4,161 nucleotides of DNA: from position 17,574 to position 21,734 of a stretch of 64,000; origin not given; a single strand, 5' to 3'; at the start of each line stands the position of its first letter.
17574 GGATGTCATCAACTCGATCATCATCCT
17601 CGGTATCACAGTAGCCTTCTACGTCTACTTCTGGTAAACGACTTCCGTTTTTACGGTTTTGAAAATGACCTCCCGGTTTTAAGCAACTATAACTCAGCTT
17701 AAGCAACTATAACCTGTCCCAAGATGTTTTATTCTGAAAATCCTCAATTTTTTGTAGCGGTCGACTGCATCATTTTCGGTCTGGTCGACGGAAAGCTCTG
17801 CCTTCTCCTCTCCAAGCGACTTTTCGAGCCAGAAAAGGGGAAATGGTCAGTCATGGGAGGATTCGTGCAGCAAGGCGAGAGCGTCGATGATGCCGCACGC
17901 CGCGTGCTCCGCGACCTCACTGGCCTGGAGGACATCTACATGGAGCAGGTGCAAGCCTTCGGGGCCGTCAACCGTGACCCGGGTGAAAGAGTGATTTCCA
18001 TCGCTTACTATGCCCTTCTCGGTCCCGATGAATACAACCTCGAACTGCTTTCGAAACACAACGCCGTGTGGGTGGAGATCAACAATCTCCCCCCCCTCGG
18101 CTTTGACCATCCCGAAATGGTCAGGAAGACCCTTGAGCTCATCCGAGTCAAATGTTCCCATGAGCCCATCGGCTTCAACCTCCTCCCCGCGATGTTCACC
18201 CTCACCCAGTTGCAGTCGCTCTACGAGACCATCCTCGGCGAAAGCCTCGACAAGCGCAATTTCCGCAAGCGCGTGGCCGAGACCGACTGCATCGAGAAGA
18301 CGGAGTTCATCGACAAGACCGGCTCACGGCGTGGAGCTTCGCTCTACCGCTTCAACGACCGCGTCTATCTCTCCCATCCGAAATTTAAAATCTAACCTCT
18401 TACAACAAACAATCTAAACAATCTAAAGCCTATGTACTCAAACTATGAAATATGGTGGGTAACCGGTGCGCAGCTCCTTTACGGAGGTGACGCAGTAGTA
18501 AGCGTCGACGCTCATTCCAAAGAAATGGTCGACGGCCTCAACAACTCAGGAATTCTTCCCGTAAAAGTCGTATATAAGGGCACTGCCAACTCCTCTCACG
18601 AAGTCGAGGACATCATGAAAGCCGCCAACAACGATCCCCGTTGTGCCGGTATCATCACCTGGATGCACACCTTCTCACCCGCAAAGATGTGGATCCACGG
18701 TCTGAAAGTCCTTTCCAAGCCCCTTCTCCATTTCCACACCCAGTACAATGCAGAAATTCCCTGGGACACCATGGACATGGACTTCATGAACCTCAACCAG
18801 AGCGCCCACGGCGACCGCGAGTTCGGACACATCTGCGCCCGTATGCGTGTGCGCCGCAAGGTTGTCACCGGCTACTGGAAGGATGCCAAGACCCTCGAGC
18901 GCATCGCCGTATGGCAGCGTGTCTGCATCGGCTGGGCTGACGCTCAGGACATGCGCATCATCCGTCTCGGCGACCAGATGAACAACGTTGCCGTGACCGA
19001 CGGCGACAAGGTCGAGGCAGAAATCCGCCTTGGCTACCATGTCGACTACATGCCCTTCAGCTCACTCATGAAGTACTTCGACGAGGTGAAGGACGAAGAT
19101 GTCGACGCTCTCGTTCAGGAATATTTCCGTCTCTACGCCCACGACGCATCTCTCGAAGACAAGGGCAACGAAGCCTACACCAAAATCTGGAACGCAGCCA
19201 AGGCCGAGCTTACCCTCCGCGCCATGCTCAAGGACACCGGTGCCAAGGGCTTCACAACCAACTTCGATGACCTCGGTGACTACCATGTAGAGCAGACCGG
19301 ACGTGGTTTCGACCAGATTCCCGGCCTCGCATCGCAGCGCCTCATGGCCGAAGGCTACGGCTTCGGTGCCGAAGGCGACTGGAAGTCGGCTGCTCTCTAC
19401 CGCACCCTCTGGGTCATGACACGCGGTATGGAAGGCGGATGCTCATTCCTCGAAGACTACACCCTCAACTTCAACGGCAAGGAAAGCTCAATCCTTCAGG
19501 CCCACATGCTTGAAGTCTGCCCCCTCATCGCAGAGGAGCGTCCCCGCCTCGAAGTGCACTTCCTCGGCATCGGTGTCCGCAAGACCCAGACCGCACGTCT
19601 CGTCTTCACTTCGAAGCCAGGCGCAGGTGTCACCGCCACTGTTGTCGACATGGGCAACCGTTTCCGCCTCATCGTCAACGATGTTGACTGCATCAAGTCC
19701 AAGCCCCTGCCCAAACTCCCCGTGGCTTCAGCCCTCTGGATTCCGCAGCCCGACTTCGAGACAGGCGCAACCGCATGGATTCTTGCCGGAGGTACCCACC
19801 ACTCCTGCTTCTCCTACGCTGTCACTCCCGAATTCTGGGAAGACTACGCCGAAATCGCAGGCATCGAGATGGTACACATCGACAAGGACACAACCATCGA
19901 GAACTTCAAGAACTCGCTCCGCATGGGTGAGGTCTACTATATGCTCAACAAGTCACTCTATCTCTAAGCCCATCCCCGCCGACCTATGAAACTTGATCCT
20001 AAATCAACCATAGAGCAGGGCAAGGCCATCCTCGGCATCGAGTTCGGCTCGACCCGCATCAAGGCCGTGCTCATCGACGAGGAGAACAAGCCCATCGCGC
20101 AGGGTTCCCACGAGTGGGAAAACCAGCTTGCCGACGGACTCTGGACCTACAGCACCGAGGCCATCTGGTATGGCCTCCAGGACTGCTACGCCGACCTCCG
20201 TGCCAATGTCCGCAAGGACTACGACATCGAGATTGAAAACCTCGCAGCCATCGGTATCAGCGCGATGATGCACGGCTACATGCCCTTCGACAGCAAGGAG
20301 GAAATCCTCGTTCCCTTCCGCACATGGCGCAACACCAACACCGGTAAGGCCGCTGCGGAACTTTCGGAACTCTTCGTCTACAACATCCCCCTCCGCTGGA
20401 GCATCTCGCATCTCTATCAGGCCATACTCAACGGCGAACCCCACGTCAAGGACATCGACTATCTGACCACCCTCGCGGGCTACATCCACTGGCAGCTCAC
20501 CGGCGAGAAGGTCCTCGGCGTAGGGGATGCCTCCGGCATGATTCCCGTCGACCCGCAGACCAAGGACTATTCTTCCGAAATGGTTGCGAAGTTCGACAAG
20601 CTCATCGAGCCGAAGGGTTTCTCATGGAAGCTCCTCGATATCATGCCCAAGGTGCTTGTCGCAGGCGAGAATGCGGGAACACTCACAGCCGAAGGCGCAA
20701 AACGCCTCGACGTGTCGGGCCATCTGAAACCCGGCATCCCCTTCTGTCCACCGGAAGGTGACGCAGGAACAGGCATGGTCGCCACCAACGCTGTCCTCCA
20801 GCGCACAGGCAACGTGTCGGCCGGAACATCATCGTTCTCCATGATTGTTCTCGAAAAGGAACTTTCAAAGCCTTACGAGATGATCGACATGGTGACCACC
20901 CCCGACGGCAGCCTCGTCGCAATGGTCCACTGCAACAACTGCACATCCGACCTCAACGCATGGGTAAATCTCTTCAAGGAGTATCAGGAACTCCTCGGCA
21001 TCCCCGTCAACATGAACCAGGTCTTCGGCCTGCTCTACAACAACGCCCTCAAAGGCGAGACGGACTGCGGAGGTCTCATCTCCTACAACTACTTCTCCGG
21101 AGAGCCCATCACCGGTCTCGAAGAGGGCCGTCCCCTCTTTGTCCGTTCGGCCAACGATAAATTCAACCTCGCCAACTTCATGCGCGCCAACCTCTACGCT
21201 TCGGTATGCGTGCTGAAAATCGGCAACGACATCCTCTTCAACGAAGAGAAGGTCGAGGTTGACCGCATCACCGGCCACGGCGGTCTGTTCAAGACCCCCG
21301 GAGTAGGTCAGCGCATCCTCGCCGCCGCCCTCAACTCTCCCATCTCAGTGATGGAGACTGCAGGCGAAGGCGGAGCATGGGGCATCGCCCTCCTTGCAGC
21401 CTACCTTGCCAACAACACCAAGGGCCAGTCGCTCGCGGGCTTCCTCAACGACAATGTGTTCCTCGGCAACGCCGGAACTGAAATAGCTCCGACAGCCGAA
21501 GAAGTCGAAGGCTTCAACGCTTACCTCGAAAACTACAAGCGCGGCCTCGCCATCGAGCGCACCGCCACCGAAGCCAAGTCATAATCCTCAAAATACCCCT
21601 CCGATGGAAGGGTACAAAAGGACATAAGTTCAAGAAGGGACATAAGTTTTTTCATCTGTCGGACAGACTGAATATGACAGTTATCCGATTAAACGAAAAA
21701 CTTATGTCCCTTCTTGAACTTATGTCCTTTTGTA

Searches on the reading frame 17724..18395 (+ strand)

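Call 13: search_protein_families(library=pfam, proteins=[window:17724-18395:+])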
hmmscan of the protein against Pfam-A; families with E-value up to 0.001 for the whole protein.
window:17724-18395:+ (223 aa): 3 families
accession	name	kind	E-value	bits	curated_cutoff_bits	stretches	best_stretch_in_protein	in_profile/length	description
PF21906.2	NrtR_WHD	-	4.3e-27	94.5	27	1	150-210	1-61/61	NrtR DNA-binding winged helix domain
PF19368.5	AraR_C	-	2.9e-13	50.3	23.8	1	147-215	2-71/82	AraR C-terminal winged HTH domain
PF00293.34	NUDIX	-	1.1e-10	42.1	21.1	1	11-134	4-132/134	NUDIX domain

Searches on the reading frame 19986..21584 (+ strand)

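Call 13: search_protein_families(library=pfam, proteins=[window:19986-21584:+])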
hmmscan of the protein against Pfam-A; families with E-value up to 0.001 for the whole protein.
window:19986-21584:+ (532 aa): 2 families
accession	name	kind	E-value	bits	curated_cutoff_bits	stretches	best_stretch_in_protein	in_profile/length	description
PF02782.22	FGGY_C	-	1.7e-35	123.1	27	1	276-474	2-197/198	FGGY family of carbohydrate kinases, C-terminal domain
PF00370.27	FGGY_N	-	1.8e-20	74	28.8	1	15-254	2-233/245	FGGY family of carbohydrate kinases, N-terminal domain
